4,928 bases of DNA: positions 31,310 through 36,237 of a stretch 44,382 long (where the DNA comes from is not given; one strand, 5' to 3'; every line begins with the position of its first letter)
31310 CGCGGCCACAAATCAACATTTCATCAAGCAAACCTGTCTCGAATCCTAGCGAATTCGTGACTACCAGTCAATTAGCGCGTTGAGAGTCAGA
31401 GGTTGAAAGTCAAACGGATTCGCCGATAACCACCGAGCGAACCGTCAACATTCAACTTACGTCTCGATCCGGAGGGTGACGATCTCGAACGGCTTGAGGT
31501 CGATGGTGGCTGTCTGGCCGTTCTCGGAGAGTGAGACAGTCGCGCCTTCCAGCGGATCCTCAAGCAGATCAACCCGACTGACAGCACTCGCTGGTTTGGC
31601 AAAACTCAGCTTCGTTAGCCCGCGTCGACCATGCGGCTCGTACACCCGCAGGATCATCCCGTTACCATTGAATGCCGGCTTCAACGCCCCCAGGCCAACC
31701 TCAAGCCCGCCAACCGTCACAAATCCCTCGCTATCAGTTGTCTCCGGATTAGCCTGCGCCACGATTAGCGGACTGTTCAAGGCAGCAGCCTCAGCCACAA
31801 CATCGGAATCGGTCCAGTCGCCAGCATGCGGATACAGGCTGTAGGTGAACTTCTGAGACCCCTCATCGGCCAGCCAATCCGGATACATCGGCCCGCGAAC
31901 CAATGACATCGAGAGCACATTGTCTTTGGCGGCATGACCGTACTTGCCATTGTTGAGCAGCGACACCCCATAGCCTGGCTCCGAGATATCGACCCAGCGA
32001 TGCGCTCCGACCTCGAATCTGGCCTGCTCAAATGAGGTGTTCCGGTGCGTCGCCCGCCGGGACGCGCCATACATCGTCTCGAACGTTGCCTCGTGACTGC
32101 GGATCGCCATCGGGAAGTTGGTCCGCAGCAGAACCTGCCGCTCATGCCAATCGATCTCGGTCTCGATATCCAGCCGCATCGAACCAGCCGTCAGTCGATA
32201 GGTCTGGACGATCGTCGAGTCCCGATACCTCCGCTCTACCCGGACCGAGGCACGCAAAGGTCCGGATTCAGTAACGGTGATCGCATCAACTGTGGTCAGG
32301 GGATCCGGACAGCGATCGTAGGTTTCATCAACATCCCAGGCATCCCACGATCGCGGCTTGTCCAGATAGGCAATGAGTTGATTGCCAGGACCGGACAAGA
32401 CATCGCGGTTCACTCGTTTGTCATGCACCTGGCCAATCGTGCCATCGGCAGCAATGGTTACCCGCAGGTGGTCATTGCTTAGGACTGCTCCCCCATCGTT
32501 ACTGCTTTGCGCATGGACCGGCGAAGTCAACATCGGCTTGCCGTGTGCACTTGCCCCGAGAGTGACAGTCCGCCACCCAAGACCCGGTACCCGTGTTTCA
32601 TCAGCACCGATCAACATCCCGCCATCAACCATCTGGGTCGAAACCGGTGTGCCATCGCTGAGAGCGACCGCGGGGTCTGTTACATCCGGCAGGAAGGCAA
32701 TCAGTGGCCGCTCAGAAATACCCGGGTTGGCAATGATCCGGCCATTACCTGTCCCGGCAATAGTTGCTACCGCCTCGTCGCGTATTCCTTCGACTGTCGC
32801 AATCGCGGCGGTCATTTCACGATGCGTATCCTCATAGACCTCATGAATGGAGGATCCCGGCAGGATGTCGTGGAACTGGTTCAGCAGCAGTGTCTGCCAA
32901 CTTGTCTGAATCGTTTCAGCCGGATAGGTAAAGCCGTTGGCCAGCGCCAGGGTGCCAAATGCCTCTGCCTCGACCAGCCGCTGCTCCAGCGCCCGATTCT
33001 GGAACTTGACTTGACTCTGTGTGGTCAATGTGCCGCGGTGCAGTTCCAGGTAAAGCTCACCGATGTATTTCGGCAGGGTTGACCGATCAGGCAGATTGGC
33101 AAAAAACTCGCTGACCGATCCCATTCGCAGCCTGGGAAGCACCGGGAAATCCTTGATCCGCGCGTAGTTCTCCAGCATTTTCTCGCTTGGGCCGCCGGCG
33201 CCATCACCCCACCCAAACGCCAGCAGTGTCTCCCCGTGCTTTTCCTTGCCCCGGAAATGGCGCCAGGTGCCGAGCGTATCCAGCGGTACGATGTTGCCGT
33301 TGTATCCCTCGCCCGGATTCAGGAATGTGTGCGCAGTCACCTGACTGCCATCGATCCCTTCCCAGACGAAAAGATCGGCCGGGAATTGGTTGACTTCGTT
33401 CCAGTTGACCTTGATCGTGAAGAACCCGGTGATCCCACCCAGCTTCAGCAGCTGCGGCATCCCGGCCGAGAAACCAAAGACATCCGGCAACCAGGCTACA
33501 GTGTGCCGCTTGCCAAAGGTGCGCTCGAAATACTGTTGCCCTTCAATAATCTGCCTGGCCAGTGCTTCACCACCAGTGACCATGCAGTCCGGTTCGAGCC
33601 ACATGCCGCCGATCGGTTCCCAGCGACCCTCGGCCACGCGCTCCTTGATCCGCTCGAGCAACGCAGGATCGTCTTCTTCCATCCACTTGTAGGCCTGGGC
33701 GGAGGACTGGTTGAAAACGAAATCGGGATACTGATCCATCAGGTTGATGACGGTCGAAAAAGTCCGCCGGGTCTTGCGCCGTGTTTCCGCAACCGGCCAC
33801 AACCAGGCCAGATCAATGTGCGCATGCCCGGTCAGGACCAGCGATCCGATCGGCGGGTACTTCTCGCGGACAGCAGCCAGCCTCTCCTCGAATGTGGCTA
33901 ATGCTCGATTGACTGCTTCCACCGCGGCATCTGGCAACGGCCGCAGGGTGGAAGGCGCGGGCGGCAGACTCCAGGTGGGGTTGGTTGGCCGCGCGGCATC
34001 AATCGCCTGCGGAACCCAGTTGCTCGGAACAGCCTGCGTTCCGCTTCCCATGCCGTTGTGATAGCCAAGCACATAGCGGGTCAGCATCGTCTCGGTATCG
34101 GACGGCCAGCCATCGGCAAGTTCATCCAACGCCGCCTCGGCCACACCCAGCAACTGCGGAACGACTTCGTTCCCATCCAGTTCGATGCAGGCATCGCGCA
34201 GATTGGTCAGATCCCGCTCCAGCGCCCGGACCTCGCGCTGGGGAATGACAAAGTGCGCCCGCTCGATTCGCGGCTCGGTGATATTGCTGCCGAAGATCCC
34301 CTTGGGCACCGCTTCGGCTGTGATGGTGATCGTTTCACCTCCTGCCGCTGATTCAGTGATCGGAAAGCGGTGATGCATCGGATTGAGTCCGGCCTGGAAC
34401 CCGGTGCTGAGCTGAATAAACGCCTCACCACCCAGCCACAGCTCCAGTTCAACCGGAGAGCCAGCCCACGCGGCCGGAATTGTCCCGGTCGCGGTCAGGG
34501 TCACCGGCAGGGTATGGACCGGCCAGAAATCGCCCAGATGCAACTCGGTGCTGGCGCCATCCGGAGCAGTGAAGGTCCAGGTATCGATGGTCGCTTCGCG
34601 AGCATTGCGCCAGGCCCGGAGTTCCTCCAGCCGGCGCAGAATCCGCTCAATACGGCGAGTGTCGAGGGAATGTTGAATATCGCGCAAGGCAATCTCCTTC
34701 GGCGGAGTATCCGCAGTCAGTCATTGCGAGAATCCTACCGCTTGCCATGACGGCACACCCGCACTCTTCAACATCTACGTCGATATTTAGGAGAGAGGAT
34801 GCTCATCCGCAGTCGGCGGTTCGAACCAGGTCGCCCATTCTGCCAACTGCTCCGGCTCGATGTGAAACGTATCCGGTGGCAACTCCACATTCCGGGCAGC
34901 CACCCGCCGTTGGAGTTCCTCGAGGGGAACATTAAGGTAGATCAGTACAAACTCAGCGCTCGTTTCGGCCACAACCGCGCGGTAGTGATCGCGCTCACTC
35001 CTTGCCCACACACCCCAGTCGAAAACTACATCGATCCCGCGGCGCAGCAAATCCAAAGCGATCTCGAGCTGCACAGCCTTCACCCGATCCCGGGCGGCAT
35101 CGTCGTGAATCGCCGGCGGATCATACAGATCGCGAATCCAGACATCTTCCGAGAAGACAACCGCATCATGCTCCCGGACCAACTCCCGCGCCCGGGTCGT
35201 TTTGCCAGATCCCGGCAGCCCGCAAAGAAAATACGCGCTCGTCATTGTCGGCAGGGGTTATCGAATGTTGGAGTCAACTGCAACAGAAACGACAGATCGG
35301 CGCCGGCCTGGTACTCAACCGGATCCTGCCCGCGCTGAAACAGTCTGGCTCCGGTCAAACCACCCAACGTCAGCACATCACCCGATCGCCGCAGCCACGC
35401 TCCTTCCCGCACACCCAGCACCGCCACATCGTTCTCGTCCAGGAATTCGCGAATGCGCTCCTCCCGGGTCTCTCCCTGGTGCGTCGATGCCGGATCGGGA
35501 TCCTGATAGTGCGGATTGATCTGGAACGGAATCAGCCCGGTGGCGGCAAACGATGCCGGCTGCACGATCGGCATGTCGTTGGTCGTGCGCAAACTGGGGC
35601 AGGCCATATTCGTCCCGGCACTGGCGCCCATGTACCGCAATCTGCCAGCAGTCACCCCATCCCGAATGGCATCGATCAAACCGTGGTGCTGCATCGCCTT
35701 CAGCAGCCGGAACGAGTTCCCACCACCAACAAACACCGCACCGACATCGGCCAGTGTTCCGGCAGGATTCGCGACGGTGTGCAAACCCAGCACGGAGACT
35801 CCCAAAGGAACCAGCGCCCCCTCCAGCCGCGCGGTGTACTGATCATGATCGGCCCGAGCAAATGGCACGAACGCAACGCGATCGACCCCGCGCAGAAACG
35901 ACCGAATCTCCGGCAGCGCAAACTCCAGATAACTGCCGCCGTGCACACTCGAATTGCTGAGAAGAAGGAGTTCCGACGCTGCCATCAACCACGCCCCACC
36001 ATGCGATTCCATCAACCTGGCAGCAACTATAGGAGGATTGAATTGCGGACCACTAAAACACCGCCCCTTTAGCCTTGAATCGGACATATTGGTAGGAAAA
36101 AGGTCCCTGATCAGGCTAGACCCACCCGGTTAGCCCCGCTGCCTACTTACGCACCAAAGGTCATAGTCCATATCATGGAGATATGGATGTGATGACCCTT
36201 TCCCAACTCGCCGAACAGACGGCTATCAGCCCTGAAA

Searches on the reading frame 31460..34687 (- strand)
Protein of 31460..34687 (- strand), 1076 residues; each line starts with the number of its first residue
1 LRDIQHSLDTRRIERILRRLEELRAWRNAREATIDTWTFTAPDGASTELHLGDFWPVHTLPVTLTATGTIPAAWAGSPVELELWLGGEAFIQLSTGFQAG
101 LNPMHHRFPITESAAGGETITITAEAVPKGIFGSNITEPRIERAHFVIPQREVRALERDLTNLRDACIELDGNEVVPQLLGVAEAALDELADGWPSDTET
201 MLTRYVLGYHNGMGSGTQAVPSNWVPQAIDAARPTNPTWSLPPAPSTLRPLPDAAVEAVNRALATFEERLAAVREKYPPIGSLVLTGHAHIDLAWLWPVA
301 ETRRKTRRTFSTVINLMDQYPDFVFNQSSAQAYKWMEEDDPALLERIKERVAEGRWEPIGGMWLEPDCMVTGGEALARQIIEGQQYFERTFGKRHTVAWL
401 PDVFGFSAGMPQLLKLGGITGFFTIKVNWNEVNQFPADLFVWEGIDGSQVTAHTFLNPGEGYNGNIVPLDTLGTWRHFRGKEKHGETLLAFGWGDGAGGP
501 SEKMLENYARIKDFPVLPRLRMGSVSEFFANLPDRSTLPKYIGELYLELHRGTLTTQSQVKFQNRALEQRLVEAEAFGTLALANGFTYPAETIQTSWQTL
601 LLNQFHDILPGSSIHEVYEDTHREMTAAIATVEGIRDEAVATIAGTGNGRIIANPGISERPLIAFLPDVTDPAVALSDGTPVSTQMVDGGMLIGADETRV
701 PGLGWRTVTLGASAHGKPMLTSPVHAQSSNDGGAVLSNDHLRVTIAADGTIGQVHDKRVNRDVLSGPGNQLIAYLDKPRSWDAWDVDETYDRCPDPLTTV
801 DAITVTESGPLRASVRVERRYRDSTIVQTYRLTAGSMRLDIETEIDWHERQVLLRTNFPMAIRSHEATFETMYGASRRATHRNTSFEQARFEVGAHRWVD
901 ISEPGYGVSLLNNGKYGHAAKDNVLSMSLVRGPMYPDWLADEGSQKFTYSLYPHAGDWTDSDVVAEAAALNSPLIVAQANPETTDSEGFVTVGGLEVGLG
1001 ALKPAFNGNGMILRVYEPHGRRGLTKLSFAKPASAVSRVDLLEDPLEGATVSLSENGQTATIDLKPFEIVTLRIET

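Call 39: search_protein_families(library=pfam, proteins=[window:31460-34687:-], max_evalue=0.001)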
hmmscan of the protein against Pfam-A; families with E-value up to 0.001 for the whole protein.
window:31460-34687:- (1076 aa): 4 families
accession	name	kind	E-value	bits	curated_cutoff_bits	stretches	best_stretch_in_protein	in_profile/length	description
PF01074.27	Glyco_hydro_38N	-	7.6e-86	288.3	25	1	284-534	3-257/270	Glycosyl hydrolases family 38 N-terminal domain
PF07748.19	Glyco_hydro_38C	-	8.8e-65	219.2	25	1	736-937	1-204/206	Glycosyl hydrolases family 38 C-terminal domain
PF09261.16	Alpha-mann_mid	-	8.6e-26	90.3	31.1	1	548-642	1-95/96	Alpha mannosidase middle domain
PF17677.7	Glyco_hydro38C2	-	1.2e-12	48.2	22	1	999-1072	4-72/72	Glycosyl hydrolases family 38 C-terminal beta sandwich domain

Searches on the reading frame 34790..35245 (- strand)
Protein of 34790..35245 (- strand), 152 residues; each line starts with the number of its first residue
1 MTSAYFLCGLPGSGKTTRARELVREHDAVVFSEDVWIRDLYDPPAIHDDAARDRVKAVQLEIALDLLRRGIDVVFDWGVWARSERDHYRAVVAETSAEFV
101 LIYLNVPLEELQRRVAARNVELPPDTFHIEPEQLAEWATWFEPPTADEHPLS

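Call 54: search_protein_families(library=pfam, proteins=[window:34790-35245:-], max_evalue=0.001)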
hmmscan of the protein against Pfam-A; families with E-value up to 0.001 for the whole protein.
window:34790-35245:- (152 aa): 6 families
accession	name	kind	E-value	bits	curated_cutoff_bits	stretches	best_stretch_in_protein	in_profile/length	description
PF13671.12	AAA_33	-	1.5e-28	100.4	27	1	6-144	3-143/143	AAA domain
PF13238.12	AAA_18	-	4.9e-10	40.4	29.4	1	6-119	2-112/128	AAA domain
PF13207.12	AAA_17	-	3.1e-05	24.7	27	1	9-116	2-120/136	AAA domain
PF01583.26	APS_kinase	-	0.00026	21.5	21.1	1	5-114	5-117/152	Adenylylsulphate kinase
PF08433.16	KTI12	-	0.00027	21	22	1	7-144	6-140/271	Chromatin associated protein KTI12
PF13401.12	AAA_22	-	0.00047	20.9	27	1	5-42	8-33/130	AAA domain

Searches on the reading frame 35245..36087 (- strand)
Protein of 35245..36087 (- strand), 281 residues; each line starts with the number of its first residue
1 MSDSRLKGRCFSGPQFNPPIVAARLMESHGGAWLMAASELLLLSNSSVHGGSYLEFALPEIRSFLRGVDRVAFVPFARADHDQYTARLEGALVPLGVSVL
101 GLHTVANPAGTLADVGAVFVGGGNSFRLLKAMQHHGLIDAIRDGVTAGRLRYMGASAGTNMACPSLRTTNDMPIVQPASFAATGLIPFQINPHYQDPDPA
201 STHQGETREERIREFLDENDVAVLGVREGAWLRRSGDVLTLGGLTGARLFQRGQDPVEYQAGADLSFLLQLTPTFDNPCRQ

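Call 39: search_protein_families(library=pfam, proteins=[window:35245-36087:-], max_evalue=0.001)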
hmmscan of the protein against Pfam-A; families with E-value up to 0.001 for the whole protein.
window:35245-36087:- (281 aa): 1 family
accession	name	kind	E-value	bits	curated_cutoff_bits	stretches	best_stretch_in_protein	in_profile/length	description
PF03575.23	Peptidase_S51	-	1.1e-52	179.2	23.9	1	40-240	1-204/206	Peptidase family S51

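Call 57: find_encoding_contigs(protein=window:35245-36087:-, flank=10000, max_places=10)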
Protein window:35245-36087:- (281 aa): no gene with exactly this product is on record in the collection.
